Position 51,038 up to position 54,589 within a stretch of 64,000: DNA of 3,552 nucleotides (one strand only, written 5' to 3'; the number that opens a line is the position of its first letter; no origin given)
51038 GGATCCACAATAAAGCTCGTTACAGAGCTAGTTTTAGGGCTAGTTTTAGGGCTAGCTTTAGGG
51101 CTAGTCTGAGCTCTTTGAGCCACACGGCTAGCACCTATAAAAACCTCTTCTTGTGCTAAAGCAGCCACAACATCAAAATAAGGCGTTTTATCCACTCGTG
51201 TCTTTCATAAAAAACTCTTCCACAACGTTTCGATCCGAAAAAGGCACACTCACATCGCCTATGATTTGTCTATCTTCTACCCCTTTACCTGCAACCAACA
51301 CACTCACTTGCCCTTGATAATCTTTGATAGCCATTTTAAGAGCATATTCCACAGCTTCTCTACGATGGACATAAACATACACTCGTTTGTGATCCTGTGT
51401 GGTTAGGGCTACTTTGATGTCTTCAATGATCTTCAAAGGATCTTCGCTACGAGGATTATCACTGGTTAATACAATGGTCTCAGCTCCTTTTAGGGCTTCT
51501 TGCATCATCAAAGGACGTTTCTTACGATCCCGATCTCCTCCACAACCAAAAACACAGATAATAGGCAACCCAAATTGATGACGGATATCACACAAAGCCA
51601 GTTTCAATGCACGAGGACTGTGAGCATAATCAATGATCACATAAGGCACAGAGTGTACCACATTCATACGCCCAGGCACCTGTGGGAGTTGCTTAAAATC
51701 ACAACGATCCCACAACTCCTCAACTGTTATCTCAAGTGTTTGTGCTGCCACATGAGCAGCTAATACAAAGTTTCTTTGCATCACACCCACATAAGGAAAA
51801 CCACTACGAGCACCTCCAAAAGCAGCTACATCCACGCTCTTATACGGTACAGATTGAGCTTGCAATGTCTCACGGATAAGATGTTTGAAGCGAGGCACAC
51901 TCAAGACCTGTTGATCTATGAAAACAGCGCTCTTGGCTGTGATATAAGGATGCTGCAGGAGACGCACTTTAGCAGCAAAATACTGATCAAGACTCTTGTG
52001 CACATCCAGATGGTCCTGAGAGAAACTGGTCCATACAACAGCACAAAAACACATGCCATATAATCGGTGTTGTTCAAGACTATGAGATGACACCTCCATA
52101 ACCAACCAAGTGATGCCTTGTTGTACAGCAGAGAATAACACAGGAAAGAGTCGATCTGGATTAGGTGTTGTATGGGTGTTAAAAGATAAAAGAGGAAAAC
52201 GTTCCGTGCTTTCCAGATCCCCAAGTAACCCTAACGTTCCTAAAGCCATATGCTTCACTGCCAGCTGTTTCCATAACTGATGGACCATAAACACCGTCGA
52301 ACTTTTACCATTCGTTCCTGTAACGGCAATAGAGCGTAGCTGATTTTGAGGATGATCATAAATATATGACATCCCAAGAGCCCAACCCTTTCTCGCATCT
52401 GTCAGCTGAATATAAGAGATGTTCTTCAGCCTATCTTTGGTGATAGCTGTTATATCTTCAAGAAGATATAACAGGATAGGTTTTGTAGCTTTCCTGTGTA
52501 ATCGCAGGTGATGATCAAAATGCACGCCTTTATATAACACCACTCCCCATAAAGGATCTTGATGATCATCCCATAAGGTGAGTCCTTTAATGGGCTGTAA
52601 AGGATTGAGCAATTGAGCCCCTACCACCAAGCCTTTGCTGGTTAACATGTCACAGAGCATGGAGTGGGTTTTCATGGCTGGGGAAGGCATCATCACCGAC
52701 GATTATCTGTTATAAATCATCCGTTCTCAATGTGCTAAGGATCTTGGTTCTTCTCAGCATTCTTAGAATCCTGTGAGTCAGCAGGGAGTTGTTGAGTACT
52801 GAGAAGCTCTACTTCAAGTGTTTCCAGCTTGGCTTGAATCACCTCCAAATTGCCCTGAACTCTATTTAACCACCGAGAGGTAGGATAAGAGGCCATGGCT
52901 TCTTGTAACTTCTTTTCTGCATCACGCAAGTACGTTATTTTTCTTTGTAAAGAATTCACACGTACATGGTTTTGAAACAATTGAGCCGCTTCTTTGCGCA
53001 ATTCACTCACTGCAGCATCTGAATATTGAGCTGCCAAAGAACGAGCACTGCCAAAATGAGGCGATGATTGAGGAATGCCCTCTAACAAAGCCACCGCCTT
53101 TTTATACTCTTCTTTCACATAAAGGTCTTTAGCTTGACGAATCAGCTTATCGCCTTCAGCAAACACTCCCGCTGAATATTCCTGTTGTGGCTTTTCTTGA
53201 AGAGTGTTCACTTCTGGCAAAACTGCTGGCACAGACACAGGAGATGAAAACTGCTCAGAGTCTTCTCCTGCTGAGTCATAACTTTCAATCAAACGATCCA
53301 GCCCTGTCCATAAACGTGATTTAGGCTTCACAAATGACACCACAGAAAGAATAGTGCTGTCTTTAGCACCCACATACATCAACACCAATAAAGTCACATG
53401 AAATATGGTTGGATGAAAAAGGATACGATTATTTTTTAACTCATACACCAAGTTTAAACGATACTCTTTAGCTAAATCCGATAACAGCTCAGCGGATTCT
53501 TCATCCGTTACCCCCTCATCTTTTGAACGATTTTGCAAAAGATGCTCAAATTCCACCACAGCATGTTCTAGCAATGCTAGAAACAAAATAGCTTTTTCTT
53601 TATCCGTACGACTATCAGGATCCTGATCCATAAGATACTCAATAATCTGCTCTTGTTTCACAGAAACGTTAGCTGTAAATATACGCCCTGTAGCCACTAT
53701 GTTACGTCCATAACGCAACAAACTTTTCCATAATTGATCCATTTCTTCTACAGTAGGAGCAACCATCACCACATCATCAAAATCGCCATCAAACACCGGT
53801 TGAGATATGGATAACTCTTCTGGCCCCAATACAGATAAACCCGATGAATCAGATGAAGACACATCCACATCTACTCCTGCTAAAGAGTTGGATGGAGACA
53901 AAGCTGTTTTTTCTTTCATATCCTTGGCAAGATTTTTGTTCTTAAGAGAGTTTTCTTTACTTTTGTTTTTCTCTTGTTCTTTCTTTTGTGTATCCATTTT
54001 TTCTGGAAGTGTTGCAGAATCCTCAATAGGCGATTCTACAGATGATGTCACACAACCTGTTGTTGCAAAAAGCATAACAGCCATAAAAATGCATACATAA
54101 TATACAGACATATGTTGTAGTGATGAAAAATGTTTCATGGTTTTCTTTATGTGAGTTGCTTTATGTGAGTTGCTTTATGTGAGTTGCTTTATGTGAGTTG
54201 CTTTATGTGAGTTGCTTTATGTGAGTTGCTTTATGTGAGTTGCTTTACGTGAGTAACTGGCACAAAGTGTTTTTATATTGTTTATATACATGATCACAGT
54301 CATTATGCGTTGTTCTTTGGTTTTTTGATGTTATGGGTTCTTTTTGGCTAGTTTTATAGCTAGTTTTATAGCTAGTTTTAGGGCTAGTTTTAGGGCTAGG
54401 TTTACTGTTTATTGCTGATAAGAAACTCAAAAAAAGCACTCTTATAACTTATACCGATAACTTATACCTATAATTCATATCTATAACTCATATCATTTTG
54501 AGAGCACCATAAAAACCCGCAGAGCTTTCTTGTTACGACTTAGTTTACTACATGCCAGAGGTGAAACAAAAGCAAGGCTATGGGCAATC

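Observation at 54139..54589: Repeat nest in the 5' region of the murE-upstream lipoprotein: a 14-mer x8 abutting the start codon, plus 12-mer x5 and 13-mer x4 arrays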

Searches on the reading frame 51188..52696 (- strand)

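Call 6: search_protein_families(library=ncbifam, proteins=[window:51188-52696:-])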
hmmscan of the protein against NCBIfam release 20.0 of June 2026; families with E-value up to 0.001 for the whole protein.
window:51188-52696:- (502 aa): 21 families
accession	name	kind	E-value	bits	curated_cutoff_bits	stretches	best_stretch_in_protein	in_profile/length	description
TIGR01085.1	murE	subfamily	4.4e-90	302.9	257.3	1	87-495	52-470/472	UDP-N-acetylmuramyl-tripeptide synthetase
NF001126.0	PRK00139.1-4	equivalog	3.4e-88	296.3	373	1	88-497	72-483/486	UDP-N-acetylmuramoyl-L-alanyl-D-glutamate--2,6-diaminopimelate ligase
NF001124.0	PRK00139.1-2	equivalog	1.1e-87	294.9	476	1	90-496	81-492/500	UDP-N-acetylmuramoyl-L-alanyl-D-glutamate--2,6-diaminopimelate ligase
NF008896.0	PRK11929.1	equivalog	1.2e-79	268.3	1023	2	309-494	313-496/965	bifunctional UDP-N-acetylmuramoyl-L-alanyl-D-glutamate--2,6-diaminopimelate ligase MurE/UDP-N-acetylmuramoyl-tripeptide--D-alanyl-D-alanine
NF001123.0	PRK00139.1-1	equivalog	1.2e-73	248.5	586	1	103-496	90-489/493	UDP-N-acetylmuramoyl-L-alanyl-D-glutamate--2,6-diaminopimelate ligase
NF010628.0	PRK14022.1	equivalog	5.2e-55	187.1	536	1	90-487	81-471/483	UDP-N-acetylmuramoyl-L-alanyl-D-glutamate--L-lysine ligase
NF001130.0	PRK00139.2-4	equivalog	6.3e-42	143.9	715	2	93-247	82-235/516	UDP-N-acetylmuramoyl-L-alanyl-D-glutamate--2,6-diaminopimelate ligase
NF001129.0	PRK00139.2-3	equivalog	9.5e-32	110.1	762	2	97-249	95-244/517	UDP-N-acetylmuramoyl-L-alanyl-D-glutamate--2,6-diaminopimelate ligase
NF001127.0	PRK00139.2-1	equivalog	7.6e-30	104.1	997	2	339-493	355-507/520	UDP-N-acetylmuramoyl-L-alanyl-D-glutamate--2,6-diaminopimelate ligase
NF001131.0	PRK00139.2-5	equivalog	1.6e-27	96.5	1000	1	95-478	84-464/483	UDP-N-acetylmuramoyl-L-alanyl-D-glutamate--2,6-diaminopimelate ligase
TIGR01087.1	murD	equivalog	1.5e-18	67.1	211.95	2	189-256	145-211/441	UDP-N-acetylmuramoyl-L-alanine--D-glutamate ligase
TIGR02068.2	cya_phycin_syn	equivalog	1.7e-14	52.8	850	1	311-459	688-841/862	cyanophycin synthetase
NF047860.1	Tet-DihydfolSynFolCMyb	equivalog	1.2e-12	47.5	700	2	340-470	321-451/468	bifunctional tetrahydrofolate synthase/dihydrofolate synthase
NF053645.1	pMurC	equivalog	2.5e-12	46.3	560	1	309-459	323-473/492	pseudomurein biosynthesis peptide ligase pMurC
TIGR01499.1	folC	subfamily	1.7e-11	44.1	162.65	1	338-470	265-388/400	bifunctional protein FolC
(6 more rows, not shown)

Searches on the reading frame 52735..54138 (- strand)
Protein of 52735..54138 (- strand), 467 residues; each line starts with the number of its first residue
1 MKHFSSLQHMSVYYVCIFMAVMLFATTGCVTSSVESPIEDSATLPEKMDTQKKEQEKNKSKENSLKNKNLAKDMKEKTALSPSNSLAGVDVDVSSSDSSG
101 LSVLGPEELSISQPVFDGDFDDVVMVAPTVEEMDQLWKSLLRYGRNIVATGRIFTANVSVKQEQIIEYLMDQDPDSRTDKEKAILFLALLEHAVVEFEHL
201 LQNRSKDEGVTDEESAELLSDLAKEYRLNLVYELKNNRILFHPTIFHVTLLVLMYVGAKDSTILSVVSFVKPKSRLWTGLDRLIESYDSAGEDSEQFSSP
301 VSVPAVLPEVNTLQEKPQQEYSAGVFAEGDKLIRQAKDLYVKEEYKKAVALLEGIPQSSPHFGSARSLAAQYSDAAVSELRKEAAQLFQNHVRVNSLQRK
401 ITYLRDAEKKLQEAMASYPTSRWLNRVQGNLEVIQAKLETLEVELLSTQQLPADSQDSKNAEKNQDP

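Call 6: search_protein_families(library=ncbifam, proteins=[window:52735-54138:-])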
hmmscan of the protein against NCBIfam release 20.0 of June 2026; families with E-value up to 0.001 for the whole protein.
window:52735-54138:- (467 aa): 0 families

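Call 8: search_protein_families(library=pfam, proteins=[window:52735-54138:-], max_evalue=0.1)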
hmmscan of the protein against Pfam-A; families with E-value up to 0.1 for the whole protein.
window:52735-54138:- (467 aa): 4 families
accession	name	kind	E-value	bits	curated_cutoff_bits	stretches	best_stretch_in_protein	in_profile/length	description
PF14863.12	Alkyl_sulf_dimr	-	0.021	15.7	26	1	312-374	52-114/139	Alkyl sulfatase dimerisation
PF16918.11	PknG_TPR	-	0.024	13.9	27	1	336-400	202-266/340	Protein kinase G tetratricopeptide repeat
PF13525.12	YfiO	-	0.033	14.4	25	0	389-444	91-146/203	Outer membrane lipoprotein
PF25058.1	ARM_TT21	-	0.068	13.6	27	1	325-371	90-136/155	Tetratricopeptide repeat protein 21 ARM repeat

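Call 10: find_encoding_contigs(protein=window:52735-54138:-, flank=4000, max_places=10)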
Protein window:52735-54138:- (467 aa): 3 contigs read that carry it; 1 place shown.
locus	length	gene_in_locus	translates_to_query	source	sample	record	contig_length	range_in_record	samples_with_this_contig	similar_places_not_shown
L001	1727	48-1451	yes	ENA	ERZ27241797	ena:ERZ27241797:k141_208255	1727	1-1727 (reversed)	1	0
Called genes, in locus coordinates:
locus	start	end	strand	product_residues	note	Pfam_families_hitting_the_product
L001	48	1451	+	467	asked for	-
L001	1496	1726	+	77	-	?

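Call 11: find_related_loci(query=window:52735-54138:-, collection=genome_contigs, flank=6000)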
Query window:52735-54138:- (467 aa) in genome_contigs; peptide patterns used: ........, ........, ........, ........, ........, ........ (x = any residue, [..] = any of these).
113 stretches matched a pattern, but none encodes a relative of the query by tblastn (E <= 1e-3).

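Call 15: find_homologous_proteins(query=window:52735-54138:-)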
Query window:52735-54138:- (467 aa): 2 proteins with E <= 0.001 among 8000 candidates.
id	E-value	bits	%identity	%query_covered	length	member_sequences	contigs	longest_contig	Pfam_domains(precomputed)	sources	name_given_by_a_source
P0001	3.6e-284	960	100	96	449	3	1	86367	-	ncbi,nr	ncbi:MAG: hypothetical protein OXC44_06230 [Proteobacteria bacterium]|nr:hypothetical protein [Pseud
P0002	8.6e-76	274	44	68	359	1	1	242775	-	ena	-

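Call 16: find_encoding_contigs(protein=P0002, flank=10000, max_places=5)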
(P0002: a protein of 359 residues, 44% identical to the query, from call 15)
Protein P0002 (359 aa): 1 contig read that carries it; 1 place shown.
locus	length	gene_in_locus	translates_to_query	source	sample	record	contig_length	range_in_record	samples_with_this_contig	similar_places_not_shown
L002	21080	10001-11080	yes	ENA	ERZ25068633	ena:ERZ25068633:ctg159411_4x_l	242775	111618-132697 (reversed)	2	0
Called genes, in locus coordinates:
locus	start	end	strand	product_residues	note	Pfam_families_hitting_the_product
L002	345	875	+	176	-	-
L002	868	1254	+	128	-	-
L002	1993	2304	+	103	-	-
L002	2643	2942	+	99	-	-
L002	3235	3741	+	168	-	-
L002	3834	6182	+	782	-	-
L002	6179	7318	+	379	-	PF02547:Queuosine_synth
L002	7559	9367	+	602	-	PF00091:Tubulin, PF12327:FtsZ_C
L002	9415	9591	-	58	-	-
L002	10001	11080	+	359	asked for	-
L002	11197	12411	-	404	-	PF01637:ATPase_2 (weak), PF13191:AAA_16 (weak), PF13173:AAA_14, PF13401:AAA_22 (weak), PF13635:DUF4143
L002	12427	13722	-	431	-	PF05673:DUF815 (faint), PF13191:AAA_16 (faint), PF13173:AAA_14, PF13401:AAA_22 (weak), PF13635:DUF4143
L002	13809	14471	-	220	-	PF09553:RE_Eco47II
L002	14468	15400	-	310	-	PF01555:N6_N4_Mtase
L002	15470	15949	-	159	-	PF00278:Orn_DAP_Arg_deC (weak)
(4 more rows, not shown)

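Call 17: find_encoding_contigs(protein=P0001, flank=6000, max_places=5)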
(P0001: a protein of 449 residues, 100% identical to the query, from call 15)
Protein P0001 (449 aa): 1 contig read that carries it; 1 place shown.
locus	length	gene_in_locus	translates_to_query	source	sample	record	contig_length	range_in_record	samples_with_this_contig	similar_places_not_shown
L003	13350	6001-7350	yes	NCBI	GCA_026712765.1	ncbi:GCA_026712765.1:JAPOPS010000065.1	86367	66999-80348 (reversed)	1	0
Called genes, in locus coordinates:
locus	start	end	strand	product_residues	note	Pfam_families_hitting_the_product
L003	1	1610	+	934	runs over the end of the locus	PF02518:HATPase_c, PF00204:DNA_gyraseB, PF01751:Toprim, PF00986:DNA_gyraseB_C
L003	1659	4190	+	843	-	PF00521:DNA_topoisoIV, PF03989:DNA_gyraseA_C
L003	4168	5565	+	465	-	PF01266:DAO, PF13450:NAD_binding_8 (weak)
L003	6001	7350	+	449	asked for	-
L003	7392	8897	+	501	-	PF08245:Mur_ligase_M, PF02875:Mur_ligase_C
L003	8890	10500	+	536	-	PF01225:Mur_ligase (faint), PF08245:Mur_ligase_M, PF02875:Mur_ligase_C (weak)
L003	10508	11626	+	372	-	PF00953:Glycos_transf_4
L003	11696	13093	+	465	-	PF08245:Mur_ligase_M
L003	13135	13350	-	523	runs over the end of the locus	-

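Call 25: find_related_loci(query=window:52735-54138:-, collection=metagenome_contigs, flank=3000)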
Query window:52735-54138:- (467 aa) in metagenome_contigs; peptide patterns used: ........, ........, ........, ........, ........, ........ (x = any residue, [..] = any of these).
177 stretches matched a pattern, but none encodes a relative of the query by tblastn (E <= 1e-3).

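Call 54: find_homologous_proteins(query=A1, max_evalue=0.001)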
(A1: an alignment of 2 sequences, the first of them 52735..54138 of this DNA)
Query A1 (2 sequences) (467 aa, profile of the alignment): 3 proteins with E <= 0.001 among 8000 candidates.
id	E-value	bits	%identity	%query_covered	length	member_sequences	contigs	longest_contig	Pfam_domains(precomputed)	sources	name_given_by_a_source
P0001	1.3e-266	903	100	96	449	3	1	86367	-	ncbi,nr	ncbi:MAG: hypothetical protein OXC44_06230 [Proteobacteria bacterium]|nr:hypothetical protein [Pseud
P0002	3.4e-212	724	44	68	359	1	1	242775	-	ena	-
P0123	3.9e-200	684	43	69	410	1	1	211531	-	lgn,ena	-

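Call 55: find_encoding_contigs(protein=P0123, flank=8000, max_places=4)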
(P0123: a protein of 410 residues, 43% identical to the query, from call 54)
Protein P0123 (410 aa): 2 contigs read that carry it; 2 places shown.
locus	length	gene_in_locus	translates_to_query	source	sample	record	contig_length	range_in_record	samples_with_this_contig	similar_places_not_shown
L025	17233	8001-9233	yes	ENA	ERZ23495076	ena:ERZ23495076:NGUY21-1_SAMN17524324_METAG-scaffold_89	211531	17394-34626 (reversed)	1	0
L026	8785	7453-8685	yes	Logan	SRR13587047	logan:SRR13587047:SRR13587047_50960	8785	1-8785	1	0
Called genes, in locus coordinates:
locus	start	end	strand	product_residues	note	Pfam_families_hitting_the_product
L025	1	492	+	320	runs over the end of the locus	-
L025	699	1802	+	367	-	PF00089:Trypsin (faint)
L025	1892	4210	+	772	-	-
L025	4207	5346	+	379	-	PF02547:Queuosine_synth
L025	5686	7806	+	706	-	PF00091:Tubulin, PF12327:FtsZ_C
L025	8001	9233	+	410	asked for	-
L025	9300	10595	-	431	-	PF01637:ATPase_2 (faint), PF13191:AAA_16 (faint), PF13173:AAA_14, PF13401:AAA_22 (weak), PF13635:DUF4143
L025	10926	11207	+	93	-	-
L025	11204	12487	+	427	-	PF13657:Couple_hipA, PF07804:HipA_C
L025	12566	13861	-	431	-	PF01637:ATPase_2 (faint), PF13191:AAA_16 (faint), PF13173:AAA_14, PF13401:AAA_22 (weak), PF13635:DUF4143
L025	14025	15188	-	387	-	PF07690:MFS_1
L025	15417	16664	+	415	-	PF07690:MFS_1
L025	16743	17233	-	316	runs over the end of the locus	PF01555:N6_N4_Mtase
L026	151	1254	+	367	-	PF00089:Trypsin (faint)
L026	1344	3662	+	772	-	-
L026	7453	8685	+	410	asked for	-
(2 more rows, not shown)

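Call 68: predict_structure(alignment_id=A2)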
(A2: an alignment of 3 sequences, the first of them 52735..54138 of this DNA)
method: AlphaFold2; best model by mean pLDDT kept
length: 467 residues; sequences in the alignment: 3
mean_pLDDT: 55.3   pTM: 0.36
mean pLDDT of the five models: 55.3, 54.2, 47.9, 47.6, 42.4
residues with pLDDT >= 90: 0; 70-90: 151; 50-70: 126; < 50: 190
segments of 3 or more residues with pLDDT < 50: 1-124, 273-321, 451-467
pLDDT, mean of each block of 10 residues (from residue 1): 33 33 29 26 28 40 40 33 27 27 28 27 57 81 66 59 84 82 84 74 64 73 78 63 68 67 63 46 41 30 26 30 63 60 66 70 67 58 59 72 81 80 73 84 79 38 36
secondary structure, 60 per line:
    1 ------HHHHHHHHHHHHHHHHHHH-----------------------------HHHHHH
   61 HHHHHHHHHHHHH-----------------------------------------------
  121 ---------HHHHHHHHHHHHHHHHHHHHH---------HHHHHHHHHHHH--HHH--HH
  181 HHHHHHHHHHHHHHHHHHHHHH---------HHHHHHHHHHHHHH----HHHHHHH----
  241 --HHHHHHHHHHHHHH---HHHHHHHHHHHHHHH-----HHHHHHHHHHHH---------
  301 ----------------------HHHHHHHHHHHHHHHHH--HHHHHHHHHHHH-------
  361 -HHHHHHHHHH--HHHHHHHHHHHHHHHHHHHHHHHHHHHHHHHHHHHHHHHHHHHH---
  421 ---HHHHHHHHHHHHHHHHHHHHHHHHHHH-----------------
elements in order: H7-25 H55-73 H130-150 H160-171 H179-202 H212-225 H230-236 H243-256 H260-274 H280-291 H323-339 H342-353 H362-371 H374-417 H424-450

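Call 70: fold_search(model_id=the predicted structure, library=pdb)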
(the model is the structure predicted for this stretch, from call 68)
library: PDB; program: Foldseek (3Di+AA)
matches with E <= 10: 234; with E <= 0.001: 0
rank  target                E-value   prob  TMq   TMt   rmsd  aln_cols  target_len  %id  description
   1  8cwy_A                5.5e-02  0.54  0.14  0.15  23.8       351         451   12  Accurate computational design of genetically encoded 3D protein crystals (released 2023-11-01)
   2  8fbo_A                1.5e-01  0.57  0.14  0.25  20.7       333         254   12  Improving the secretion of designed protein assemblies through negative design of cryptic transmembrane domains (released 2023-03-22)
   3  4nqa_I                1.7e-01  0.09  0.07  0.08  32.2       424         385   16  Crystal structure of liganded hRXR-alpha/hLXR-beta heterodimer on DNA (released 2014-02-26)
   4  8fbk                  2.2e-01  0.38  0.12  0.22  20.4       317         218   10  Improving the secretion of designed protein assemblies through negative design of cryptic transmembrane domains (released 2023-03-22)
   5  8cws_A                2.6e-01  0.25  0.14  0.14  23.5       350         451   10  Accurate computational design of genetically encoded 3D protein crystals (released 2023-11-01)
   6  9a1m_L                2.6e-01  0.11  0.12  0.10  37.0       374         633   12  Integrative model of the nuclear pore complex from Schizosaccharomyces pombe (released 2021-11-12)
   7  8fbn_A                3.7e-01  0.30  0.15  0.26  18.5       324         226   10  Improving the secretion of designed protein assemblies through negative design of cryptic transmembrane domains (released 2023-03-22)
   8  8fbn_D                4.7e-01  0.18  0.13  0.22  20.6       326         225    9  Improving the secretion of designed protein assemblies through negative design of cryptic transmembrane domains (released 2023-03-22)
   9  8iyj_U0               6.7e-01  0.18  0.14  0.19  41.4       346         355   14  Cryo-EM structure of the 48-nm repeat doublet microtubule from mouse sperm (released 2023-07-05)
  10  1h6k_B                7.3e-01  0.15  0.15  0.10  24.9       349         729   12  nuclear Cap Binding Complex (released 2001-09-13)
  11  9zpo_A                7.3e-01  0.14  0.13  0.19  32.0       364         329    9  Cryo-EM structure of KCa3.1_I/calmodulin channel in complex with SKA31. (released 2026-01-14)
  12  5oob_C                8.1e-01  0.15  0.15  0.10  25.0       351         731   12  COMPLEX OF HUMAN NUCLEAR CAP-BINDING COMPLEX WITH M7GTP AND NELF-E C-TERMINAL PEPTIDE (released 2017-11-15)
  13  6qva                  9.4e-01  0.16  0.15  0.22  21.8       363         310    9  Crystal structure of a CHAD domain from Chlorobium tepidum in complex with inorganic polyphosphate (released 2019-05-29)
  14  5dbk_B                9.8e-01  0.09  0.12  0.15  20.3       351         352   14  apo form of the quorum sensor NprR from B. thuringiensis (released 2016-07-13)
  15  6qv7                  1.0e+00  0.15  0.15  0.22  21.7       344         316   12  Crystal structure of a CHAD domain from Chlorobium tepidum (released 2019-05-29)
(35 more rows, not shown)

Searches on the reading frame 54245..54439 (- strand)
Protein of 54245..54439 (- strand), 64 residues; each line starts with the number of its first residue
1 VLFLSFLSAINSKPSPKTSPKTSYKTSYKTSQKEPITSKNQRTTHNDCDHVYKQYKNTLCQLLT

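Call 8: search_protein_families(library=pfam, proteins=[window:54245-54439:-], max_evalue=0.1)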
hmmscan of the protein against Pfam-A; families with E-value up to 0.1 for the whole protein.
window:54245-54439:- (64 aa): 0 families
